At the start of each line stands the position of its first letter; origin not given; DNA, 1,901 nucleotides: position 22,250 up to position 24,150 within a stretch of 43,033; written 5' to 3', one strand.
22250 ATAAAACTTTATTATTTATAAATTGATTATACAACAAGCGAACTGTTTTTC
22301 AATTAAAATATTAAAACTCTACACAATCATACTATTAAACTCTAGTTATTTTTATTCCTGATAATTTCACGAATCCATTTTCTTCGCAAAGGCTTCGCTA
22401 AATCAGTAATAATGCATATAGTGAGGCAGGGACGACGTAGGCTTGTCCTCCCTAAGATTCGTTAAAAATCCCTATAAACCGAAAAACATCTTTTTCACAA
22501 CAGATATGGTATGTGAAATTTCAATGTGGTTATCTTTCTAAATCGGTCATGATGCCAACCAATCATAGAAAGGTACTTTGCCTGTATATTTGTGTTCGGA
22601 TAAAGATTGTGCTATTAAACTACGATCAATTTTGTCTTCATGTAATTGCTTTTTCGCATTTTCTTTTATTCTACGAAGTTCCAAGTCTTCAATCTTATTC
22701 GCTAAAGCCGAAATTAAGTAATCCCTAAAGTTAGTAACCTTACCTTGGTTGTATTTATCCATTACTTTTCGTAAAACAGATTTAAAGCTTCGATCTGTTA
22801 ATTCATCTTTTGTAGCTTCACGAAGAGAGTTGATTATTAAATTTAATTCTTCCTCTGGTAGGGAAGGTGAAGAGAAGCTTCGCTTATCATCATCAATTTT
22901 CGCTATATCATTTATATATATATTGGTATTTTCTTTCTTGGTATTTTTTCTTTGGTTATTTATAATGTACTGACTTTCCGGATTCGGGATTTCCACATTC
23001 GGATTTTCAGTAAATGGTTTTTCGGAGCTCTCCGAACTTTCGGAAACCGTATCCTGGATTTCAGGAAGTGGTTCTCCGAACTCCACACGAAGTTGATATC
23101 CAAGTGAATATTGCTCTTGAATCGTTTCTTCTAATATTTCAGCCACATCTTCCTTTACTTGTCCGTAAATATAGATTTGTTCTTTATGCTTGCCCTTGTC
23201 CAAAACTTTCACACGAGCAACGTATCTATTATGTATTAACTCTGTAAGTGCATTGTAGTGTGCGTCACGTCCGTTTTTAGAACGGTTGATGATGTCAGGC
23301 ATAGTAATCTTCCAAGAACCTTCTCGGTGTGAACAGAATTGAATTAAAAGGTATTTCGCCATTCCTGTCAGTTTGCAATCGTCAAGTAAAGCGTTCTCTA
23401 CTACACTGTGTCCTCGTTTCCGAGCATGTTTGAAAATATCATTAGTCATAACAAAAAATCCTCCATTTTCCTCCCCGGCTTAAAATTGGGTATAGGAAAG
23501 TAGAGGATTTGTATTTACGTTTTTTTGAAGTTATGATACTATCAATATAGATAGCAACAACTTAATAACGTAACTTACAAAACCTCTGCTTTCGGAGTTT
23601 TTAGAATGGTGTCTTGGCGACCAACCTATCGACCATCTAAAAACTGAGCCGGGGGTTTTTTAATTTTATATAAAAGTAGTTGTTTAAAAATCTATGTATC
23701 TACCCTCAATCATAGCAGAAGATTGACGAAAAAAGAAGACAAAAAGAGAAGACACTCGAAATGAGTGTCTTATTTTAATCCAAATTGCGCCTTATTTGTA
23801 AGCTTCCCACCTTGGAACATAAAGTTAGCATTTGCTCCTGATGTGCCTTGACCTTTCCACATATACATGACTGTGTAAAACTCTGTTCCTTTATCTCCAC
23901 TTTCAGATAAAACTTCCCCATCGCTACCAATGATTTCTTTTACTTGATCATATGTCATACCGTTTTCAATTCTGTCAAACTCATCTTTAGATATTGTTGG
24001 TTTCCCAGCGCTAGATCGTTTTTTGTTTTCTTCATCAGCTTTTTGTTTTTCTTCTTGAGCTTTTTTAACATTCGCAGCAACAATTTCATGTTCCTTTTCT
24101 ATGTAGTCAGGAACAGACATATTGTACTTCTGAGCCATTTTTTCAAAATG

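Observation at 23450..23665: rep leader contains mutually exclusive terminator and antiterminator helices plus a predicted countertranscript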

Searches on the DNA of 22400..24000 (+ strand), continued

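Call 47: search_rna_families(source=window, start=23400, end=23800, threshold=evalue, max_evalue=10, show_alignments=2)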
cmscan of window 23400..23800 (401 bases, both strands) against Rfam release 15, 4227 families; matches with E-value up to 10: 11.
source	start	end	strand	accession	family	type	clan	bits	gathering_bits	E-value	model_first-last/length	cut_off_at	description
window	23497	23592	-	RF04205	MIR2606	Gene; miRNA;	-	19.7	139.7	2.1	1-165/165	no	MIR2606 microRNA precursor family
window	23448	23518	-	RF03173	mir-4504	Gene; miRNA;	-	17.9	104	0.66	1-92/92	no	mir-4504 microRNA precursor family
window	23453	23569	-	RF01775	RsaOG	Gene; sRNA;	-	16.9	50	3.8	1-147/147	no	RNA S.aureus Orsay G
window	23456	23548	-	RF01459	rliE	Gene; sRNA;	-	16.2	90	2.7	106-182/222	no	Listeria sRNA rliE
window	23680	23783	-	RF01291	SNORD97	Gene; snRNA; snoRNA; CD-box;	-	16.1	45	3.1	1-142/142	no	Small nucleolar RNA SNORD97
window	23733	23798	+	RF00172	CAESAR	Cis-reg;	-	16.1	45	3.2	1-80/80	no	ctgf/hcs24 CAESAR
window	23526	23601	+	RF01197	snR39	Gene; snRNA; snoRNA; CD-box;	CL00054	16.1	40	3.9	1-95/95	no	Small nucleolar RNA snR39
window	23514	23574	-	RF04009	mir-754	Gene; miRNA;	-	15.2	84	5.7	1-78/78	no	mir-754 microRNA precursor family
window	23484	23605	+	RF00742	MIR162_1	Gene; miRNA;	CL00150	14.9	75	1.7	1-112/112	no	MIR162_1 microRNA precursor family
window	23449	23516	+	RF00995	mir-616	Gene; miRNA;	-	14.5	100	4.2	1-91/91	no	mir-616 microRNA precursor family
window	23452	23569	+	RF01992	VIS1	Gene; lncRNA;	-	13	100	7.9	79-202/202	no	Viral integration site 1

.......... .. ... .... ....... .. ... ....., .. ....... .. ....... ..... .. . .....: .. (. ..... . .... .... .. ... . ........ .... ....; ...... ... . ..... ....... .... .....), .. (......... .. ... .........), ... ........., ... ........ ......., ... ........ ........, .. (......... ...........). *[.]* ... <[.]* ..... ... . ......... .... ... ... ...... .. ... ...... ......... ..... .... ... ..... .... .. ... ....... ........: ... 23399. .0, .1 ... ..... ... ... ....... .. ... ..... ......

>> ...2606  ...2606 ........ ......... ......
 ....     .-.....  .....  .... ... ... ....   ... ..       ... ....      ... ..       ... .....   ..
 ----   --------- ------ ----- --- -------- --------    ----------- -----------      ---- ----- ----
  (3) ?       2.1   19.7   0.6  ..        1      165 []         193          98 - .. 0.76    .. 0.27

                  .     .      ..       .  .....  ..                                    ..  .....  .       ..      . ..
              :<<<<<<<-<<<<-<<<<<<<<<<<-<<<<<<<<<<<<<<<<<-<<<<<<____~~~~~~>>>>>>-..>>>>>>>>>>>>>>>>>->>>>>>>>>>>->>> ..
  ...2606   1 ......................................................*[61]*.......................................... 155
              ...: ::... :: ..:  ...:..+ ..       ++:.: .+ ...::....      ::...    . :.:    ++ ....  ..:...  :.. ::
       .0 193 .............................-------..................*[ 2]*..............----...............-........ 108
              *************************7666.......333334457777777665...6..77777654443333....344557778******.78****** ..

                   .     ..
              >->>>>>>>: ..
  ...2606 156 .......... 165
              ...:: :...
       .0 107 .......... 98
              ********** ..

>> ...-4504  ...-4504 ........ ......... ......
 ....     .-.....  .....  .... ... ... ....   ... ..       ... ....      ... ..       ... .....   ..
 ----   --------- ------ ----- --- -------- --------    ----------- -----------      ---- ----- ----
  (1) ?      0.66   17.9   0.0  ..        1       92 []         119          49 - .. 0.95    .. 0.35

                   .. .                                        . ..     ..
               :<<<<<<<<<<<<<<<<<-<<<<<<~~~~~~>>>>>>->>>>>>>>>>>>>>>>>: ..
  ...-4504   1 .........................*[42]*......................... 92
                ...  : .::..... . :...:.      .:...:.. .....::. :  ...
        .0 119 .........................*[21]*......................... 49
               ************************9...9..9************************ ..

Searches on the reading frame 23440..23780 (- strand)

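Call 54: search_protein_families(library=ncbifam, proteins=[L001:1827-2885:+, L005:1793-2683:+, L008:1827-2930:+, L012:1848-2894:+, L013:1831-3036:+, L017:1818-2861:+, L021:1613-2836:+, L024:1786-3027:+, L019:1803-2945:+], max_evalue=0.01)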
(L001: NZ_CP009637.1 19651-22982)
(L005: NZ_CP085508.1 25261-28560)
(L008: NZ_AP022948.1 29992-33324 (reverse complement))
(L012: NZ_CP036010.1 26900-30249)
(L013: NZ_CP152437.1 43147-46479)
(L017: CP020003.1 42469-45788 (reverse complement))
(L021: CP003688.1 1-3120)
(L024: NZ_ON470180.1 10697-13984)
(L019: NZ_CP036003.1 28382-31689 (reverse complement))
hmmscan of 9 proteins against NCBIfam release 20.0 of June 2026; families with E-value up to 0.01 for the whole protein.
L001:1827-2885:+ (352 aa): 1 family
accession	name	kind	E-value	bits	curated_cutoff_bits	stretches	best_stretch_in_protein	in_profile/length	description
TIGR01446.1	DnaD_dom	domain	0.0033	17.6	24.95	1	242-283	32-72/73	DnaD domain protein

L005:1793-2683:+ (296 aa): 0 families

L008:1827-2930:+ (367 aa): 2 families
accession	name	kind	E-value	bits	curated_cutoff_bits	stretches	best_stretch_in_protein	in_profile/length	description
TIGR01446.1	DnaD_dom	domain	5.3e-05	23.3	24.95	1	230-298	1-72/73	DnaD domain protein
NF053829.1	HelldRmdprotDnaB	equivalog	0.00023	20.2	570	1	275-365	358-457/460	replicative helicase loading/DNA remodeling protein DnaB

L012:1848-2894:+ (348 aa): 1 family
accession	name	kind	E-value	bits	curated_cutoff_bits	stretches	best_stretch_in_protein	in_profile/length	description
NF053829.1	HelldRmdprotDnaB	equivalog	8.2e-05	21.7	570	1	247-347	360-459/460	replicative helicase loading/DNA remodeling protein DnaB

L013:1831-3036:+ (401 aa): 1 family
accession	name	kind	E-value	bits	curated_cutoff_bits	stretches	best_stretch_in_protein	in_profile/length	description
NF053829.1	HelldRmdprotDnaB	equivalog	0.0013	17.7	570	1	252-328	360-434/460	replicative helicase loading/DNA remodeling protein DnaB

L017:1818-2861:+ (347 aa): 0 families

L021:1613-2836:+ (407 aa): 0 families

L024:1786-3027:+ (413 aa): 1 family
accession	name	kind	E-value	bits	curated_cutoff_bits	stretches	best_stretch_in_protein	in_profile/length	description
TIGR01446.1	DnaD_dom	domain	2e-05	24.7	24.95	1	229-297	3-72/73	DnaD domain protein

L019:1803-2945:+ (380 aa): 0 families

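Call 55: search_protein_families(library=pfam, proteins=[L001:1827-2885:+, L005:1793-2683:+, L008:1827-2930:+, L012:1848-2894:+, L013:1831-3036:+, L017:1818-2861:+, L021:1613-2836:+, L024:1786-3027:+, L019:1803-2945:+, L015:1803-2861:+], max_evalue=0.01)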
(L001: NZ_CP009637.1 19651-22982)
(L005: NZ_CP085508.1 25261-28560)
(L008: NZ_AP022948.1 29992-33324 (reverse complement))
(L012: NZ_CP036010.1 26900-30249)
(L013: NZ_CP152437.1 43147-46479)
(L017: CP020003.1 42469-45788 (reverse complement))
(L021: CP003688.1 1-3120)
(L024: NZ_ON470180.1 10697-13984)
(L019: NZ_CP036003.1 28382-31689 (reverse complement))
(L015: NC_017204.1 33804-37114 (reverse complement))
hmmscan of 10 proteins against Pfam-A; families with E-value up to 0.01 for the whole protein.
L001:1827-2885:+ (352 aa): 1 family
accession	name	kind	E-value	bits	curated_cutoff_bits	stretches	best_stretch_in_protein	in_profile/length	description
PF15771.10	IHO1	-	0.0024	17.2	27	1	230-327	357-453/575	Interactor of HORMAD1 protein 1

L005:1793-2683:+ (296 aa): 0 families

L008:1827-2930:+ (367 aa): 2 families
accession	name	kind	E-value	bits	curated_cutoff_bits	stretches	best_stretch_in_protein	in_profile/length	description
PF06970.17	RepA_N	-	1e-16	61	30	1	19-98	2-76/76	Replication initiator protein A (RepA) N-terminus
PF07261.16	DnaB_2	-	0.00011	22.2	22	1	232-300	2-73/74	Replication initiation and membrane attachment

L012:1848-2894:+ (348 aa): 0 families

L013:1831-3036:+ (401 aa): 0 families

L017:1818-2861:+ (347 aa): 3 families
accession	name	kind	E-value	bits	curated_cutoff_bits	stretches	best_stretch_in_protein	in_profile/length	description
PF13730.12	HTH_36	-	4.1e-08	33.3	25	1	55-95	14-53/55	Helix-turn-helix domain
PF21984.2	DnaD_N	-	2.6e-06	28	27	1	42-132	12-98/101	DnaD N-terminal domain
PF08279.18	HTH_11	-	0.0032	17.7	25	1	69-98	17-46/55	HTH domain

L021:1613-2836:+ (407 aa): 1 family
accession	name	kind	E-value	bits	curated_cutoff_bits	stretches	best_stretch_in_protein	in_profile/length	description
PF06970.17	RepA_N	-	5.9e-09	36.2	30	1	20-52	3-35/76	Replication initiator protein A (RepA) N-terminus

L024:1786-3027:+ (413 aa): 1 family
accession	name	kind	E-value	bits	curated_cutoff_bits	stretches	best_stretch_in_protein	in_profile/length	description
PF07261.16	DnaB_2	-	2.6e-05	24.3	22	1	229-298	2-72/74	Replication initiation and membrane attachment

L019:1803-2945:+ (380 aa): 0 families

L015:1803-2861:+ (352 aa): 0 families
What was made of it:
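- On pIP501 / Inc18 family proper: The Rep types are different (call 55).
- Closest known: pSK41 / pSK1 staphylococcal RepA_N plasmids with RNAI. Same: Some members of the present family precede RepA_N genes (call 55).
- Some family members carry RepA_N Reps like pSK41's (call 55).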
